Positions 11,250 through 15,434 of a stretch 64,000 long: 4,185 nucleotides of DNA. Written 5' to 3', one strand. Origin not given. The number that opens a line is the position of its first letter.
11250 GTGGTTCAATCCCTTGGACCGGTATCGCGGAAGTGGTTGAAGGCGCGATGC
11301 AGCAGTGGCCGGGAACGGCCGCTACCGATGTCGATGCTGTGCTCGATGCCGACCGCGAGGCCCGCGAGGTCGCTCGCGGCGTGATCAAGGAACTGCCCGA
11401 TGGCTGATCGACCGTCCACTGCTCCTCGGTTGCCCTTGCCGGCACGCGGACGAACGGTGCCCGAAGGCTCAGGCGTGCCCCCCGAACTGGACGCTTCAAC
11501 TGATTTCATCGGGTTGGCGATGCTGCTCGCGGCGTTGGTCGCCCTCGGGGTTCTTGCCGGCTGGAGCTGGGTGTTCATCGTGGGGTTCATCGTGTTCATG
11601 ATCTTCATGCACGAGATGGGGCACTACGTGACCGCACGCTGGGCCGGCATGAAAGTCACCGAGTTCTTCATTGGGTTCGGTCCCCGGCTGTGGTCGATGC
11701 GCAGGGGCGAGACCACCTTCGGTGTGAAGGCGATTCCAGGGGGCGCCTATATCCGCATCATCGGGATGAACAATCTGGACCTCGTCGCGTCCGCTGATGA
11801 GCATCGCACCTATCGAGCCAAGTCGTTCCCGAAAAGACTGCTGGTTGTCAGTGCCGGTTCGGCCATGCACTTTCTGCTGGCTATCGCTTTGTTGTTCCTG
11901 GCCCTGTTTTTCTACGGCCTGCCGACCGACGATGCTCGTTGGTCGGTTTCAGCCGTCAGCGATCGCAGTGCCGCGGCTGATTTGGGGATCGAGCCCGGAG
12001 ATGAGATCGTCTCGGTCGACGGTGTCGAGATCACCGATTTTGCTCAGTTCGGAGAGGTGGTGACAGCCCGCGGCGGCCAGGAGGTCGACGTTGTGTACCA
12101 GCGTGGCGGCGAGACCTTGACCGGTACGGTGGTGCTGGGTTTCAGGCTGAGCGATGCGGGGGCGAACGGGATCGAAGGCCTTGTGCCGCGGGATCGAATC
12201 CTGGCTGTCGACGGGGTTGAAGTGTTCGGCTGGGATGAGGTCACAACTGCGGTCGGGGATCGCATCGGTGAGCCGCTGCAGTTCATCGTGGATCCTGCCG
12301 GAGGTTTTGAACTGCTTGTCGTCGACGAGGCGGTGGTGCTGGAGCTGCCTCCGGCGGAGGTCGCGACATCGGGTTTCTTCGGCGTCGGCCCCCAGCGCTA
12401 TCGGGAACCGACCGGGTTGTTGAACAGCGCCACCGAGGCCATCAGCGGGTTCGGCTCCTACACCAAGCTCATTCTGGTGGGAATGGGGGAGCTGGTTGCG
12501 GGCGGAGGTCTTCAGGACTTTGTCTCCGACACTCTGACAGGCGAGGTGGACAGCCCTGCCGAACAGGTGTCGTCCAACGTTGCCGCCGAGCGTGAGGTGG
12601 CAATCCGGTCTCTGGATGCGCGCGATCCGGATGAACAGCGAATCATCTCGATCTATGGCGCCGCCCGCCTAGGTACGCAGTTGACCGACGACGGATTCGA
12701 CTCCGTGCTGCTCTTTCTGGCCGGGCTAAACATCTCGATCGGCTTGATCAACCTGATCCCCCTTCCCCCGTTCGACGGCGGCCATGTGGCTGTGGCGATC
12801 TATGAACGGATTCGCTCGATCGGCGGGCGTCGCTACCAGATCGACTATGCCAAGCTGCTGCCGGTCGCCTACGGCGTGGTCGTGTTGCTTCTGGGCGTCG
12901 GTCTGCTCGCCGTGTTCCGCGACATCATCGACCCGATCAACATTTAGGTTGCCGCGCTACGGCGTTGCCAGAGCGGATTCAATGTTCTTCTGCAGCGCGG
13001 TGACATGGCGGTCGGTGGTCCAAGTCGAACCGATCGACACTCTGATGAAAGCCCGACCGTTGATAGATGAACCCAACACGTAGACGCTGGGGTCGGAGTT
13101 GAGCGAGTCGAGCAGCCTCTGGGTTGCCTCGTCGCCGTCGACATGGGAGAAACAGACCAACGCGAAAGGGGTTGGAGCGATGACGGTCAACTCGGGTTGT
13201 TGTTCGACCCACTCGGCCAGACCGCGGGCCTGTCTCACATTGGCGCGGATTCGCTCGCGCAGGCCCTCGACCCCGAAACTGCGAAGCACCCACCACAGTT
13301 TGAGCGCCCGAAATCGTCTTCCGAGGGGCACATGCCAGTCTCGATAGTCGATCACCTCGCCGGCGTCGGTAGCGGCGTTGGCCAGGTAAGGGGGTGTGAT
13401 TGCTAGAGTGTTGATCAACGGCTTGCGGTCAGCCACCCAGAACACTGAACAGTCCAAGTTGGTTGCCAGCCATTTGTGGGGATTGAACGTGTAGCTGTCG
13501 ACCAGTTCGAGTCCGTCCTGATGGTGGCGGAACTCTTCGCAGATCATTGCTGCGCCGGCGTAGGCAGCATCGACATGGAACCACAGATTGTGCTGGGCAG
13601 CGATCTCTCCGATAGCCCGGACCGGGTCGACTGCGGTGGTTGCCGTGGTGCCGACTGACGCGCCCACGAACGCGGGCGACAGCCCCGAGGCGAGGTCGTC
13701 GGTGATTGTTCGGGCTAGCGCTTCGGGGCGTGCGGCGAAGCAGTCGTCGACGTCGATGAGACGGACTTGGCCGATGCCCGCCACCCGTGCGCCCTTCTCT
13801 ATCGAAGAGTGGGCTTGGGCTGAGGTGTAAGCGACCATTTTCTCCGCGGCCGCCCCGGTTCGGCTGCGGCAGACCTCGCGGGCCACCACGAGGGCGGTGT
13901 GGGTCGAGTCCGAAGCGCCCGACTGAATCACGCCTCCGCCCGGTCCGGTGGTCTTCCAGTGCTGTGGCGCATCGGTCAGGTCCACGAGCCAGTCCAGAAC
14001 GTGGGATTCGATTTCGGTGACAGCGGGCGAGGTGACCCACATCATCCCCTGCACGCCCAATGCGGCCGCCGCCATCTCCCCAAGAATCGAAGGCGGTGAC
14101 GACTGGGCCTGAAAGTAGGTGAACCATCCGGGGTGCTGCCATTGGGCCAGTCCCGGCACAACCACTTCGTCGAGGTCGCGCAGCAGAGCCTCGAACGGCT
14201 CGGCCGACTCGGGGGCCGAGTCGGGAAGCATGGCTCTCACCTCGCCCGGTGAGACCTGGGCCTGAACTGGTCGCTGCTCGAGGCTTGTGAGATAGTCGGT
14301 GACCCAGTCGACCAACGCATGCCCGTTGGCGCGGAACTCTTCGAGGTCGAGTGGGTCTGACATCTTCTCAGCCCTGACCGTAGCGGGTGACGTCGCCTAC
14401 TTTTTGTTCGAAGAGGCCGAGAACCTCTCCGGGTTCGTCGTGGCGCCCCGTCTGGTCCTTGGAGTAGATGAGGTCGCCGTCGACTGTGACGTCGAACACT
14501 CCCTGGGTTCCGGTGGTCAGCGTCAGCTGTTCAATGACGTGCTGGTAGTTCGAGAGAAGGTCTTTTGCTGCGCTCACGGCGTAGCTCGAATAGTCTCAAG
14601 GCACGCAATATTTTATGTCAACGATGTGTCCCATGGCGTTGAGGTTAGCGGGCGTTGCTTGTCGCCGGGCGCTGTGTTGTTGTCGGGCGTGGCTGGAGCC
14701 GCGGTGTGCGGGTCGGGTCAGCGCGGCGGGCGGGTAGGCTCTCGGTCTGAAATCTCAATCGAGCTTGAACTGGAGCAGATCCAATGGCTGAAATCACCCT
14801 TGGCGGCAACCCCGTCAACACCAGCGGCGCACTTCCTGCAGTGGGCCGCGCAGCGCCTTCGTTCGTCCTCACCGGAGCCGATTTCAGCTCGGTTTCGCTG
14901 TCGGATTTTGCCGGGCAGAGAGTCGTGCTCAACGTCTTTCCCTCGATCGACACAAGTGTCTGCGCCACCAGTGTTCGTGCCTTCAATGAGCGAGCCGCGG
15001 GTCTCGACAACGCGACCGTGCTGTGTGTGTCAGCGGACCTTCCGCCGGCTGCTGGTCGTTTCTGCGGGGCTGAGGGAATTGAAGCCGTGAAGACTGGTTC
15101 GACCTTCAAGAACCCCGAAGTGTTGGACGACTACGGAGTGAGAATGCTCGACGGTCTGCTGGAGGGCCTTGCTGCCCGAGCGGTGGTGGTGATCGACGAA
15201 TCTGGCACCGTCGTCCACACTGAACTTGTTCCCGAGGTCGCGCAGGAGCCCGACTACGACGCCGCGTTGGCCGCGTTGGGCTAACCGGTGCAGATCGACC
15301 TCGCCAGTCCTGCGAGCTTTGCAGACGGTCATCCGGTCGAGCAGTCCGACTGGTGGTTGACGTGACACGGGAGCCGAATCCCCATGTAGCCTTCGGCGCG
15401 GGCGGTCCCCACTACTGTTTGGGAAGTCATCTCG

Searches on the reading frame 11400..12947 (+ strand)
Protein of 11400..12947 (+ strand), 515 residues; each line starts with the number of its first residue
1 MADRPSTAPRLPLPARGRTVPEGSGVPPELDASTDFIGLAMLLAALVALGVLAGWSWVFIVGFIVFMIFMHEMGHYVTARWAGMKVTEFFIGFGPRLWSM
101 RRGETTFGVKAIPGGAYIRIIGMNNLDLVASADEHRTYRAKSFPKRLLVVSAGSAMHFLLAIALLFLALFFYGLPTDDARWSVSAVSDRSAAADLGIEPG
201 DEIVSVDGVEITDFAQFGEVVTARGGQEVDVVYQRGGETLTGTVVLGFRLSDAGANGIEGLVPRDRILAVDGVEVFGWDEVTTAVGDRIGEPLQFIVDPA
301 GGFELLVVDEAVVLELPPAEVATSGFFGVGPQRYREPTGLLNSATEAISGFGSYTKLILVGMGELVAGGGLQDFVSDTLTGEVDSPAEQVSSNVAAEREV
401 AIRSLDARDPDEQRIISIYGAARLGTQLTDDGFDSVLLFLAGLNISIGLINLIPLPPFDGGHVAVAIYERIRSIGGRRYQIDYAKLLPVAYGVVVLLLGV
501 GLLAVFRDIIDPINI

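Call 28: search_protein_families(library=pfam, proteins=[window:11400-12947:+], max_evalue=0.00001)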
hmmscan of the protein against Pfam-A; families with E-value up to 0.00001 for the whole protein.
window:11400-12947:+ (515 aa): 4 families
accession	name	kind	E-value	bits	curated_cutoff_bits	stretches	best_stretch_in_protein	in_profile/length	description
PF02163.28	Peptidase_M50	-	9.1e-42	143.3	27.2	1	63-473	5-199/221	Peptidase family M50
PF17820.7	PDZ_6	-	2.3e-13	50.1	27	1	183-235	2-54/54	PDZ domain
PF13180.12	PDZ_2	-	1.3e-09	38.6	27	1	182-244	15-78/80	PDZ domain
PF00595.29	PDZ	-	6.2e-07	30.1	23.2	0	180-216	26-62/81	PDZ domain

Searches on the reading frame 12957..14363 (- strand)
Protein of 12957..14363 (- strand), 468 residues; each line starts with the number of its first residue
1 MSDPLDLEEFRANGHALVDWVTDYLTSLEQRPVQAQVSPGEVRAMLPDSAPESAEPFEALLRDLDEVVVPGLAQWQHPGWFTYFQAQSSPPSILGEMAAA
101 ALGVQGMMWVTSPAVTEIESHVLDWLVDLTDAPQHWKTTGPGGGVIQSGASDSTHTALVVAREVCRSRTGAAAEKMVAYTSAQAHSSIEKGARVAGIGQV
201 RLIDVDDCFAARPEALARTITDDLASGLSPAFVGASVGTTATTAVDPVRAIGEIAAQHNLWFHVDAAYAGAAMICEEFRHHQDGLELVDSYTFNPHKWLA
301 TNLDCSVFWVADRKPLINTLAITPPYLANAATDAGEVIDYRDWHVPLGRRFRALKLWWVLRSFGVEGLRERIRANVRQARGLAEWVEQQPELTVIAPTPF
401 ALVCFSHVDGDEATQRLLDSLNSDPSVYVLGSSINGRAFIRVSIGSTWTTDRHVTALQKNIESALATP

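Call 28: search_protein_families(library=pfam, proteins=[window:12957-14363:-], max_evalue=0.00001)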
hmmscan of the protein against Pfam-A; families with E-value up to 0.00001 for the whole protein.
window:12957-14363:- (468 aa): 1 family
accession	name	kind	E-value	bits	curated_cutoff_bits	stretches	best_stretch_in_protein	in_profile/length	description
PF00282.25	Pyridoxal_deC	-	2.4e-102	342.9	27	1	39-406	1-373/375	Pyridoxal-dependent decarboxylase conserved domain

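Call 51: search_protein_families(library=ncbifam, proteins=[window:12957-14363:-], max_evalue=1e-10)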
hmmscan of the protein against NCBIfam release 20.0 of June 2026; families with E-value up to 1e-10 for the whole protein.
window:12957-14363:- (468 aa): 4 families
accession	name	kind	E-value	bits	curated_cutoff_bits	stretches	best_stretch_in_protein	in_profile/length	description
NF052646.1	DABADecarRhbB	equivalog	4.8e-43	147.4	900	1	48-412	68-423/491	L-2,4-diaminobutyrate decarboxylase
TIGR03799.1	NOD_PanD_pyr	equivalog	1.6e-22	79.7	606.1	1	172-407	206-437/522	pyridoxal-dependent aspartate 1-decarboxylase PanP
TIGR03812.1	tyr_de_CO2_Arch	equivalog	2.8e-21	75.8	299.4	1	115-419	57-338/375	tyrosine decarboxylase MfnA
NF002748.0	PRK02769.1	equivalog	4.8e-11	42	305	1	118-384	66-308/382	histidine decarboxylase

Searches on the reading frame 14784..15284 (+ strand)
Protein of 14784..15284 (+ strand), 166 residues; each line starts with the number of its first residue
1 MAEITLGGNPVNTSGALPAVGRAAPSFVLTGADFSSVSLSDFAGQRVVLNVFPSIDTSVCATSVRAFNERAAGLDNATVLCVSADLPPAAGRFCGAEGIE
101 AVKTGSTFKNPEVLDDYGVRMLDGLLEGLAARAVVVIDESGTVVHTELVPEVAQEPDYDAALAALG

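Call 28: search_protein_families(library=pfam, proteins=[window:14784-15284:+], max_evalue=0.00001)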
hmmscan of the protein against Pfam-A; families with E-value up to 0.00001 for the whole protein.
window:14784-15284:+ (166 aa): 2 families
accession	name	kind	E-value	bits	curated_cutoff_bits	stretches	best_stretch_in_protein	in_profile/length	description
PF08534.16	Redoxin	-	2.1e-29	102.7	26.6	1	20-162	2-148/148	Redoxin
PF00578.27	AhpC-TSA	-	5.2e-19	68.8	26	1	20-145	1-123/124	AhpC/TSA family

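Call 51: search_protein_families(library=ncbifam, proteins=[window:14784-15284:+], max_evalue=1e-10)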
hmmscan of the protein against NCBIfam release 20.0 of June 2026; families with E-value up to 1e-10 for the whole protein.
window:14784-15284:+ (166 aa): 2 families
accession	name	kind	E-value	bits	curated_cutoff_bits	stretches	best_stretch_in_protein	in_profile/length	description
NF001808.0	PRK00522.1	equivalog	2.2e-68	228.9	123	1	1-165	1-165/167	thiol peroxidase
NF045827.1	perox_SUH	exception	1.3e-47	161.5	298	1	1-164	1-164/178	thiol peroxidase Prx-SUH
